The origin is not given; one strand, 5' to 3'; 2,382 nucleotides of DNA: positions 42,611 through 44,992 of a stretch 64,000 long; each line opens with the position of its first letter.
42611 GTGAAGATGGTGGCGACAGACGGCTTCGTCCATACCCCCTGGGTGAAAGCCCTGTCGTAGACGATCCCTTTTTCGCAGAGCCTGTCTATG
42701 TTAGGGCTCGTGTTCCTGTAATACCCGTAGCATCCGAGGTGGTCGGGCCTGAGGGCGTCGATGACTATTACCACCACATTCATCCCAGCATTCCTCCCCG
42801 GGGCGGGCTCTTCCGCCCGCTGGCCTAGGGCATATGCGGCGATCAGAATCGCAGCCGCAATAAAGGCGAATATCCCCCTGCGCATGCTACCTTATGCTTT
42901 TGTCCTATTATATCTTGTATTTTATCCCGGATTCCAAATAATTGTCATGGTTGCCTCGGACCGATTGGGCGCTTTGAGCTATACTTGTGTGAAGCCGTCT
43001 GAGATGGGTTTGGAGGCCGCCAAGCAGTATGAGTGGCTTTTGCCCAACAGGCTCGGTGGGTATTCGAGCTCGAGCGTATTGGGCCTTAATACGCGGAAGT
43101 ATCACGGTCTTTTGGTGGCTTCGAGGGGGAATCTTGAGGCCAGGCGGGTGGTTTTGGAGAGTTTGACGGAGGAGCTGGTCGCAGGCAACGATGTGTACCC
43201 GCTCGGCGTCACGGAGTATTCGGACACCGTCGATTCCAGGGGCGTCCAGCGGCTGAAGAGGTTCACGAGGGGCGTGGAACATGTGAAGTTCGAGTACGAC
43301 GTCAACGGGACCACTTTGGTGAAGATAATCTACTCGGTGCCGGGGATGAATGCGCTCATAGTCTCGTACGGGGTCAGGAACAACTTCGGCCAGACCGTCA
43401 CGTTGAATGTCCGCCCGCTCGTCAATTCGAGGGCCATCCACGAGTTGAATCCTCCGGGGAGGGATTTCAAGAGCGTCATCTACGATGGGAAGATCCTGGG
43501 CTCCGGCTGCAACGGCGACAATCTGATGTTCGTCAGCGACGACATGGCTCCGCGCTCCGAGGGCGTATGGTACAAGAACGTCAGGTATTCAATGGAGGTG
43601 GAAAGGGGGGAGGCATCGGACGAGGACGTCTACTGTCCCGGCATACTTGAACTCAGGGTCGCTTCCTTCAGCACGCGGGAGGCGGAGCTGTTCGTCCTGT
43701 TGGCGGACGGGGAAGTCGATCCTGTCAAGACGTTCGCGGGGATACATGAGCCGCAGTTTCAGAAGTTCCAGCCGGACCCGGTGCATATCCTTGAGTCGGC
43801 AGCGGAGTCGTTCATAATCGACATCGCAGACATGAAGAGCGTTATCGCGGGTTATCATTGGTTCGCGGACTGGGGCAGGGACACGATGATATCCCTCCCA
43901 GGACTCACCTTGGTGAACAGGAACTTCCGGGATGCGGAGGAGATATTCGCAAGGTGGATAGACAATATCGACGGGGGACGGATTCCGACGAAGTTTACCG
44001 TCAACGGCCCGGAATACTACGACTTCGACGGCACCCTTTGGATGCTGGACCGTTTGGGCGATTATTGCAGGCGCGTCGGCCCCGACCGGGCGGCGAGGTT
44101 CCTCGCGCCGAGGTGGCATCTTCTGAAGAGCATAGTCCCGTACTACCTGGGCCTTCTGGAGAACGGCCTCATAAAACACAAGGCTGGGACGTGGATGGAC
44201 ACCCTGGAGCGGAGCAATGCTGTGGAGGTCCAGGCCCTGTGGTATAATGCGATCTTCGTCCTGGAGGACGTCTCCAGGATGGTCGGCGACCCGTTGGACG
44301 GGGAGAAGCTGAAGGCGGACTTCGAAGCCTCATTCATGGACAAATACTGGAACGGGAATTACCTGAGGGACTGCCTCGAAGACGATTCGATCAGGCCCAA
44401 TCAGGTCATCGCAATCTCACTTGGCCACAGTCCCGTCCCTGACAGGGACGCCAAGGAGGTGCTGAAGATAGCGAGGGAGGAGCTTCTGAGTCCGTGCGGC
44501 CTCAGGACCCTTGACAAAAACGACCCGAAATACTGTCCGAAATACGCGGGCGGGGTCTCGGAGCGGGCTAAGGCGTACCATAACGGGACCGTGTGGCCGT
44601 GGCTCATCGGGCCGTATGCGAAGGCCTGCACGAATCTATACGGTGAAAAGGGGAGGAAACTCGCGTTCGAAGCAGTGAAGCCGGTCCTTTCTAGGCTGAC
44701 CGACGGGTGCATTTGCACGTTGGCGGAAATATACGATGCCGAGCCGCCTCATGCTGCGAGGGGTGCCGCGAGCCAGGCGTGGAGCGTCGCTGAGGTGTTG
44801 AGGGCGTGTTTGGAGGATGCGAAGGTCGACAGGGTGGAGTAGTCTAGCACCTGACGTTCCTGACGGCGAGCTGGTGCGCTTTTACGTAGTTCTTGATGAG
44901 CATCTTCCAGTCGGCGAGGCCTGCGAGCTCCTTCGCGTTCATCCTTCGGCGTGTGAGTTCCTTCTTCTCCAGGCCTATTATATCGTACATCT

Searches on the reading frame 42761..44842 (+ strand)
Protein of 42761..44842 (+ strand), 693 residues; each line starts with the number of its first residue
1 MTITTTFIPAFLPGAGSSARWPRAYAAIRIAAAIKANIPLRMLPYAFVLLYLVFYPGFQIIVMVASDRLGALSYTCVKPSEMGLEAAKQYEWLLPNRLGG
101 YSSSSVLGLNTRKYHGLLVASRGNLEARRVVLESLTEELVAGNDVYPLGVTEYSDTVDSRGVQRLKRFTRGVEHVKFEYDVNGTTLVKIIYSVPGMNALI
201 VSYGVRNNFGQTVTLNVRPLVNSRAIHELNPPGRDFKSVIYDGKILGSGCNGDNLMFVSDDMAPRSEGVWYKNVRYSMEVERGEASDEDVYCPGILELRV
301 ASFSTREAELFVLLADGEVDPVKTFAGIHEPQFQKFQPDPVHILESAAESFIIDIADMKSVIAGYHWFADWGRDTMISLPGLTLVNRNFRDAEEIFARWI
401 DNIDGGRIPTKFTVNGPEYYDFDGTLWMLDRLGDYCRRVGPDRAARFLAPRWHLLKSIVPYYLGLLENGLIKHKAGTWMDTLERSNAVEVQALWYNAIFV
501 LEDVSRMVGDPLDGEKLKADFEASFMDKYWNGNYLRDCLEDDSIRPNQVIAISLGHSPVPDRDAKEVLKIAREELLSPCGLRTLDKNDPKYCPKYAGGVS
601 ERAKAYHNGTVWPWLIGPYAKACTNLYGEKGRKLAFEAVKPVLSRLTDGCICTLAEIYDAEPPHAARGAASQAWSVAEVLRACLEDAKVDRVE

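Call 5: search_protein_families(library=pfam, proteins=[window:42761-44842:+])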
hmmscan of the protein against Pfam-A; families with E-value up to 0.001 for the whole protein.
window:42761-44842:+ (693 aa): 2 families
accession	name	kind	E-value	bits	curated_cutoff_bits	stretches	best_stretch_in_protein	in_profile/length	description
PF06202.20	GDE_C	-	5.5e-76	256.3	21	1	350-681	5-367/367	Amylo-alpha-1,6-glucosidase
PF12439.13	GDE_N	-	5.6e-49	167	27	1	91-302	2-214/219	Glycogen debranching enzyme N terminal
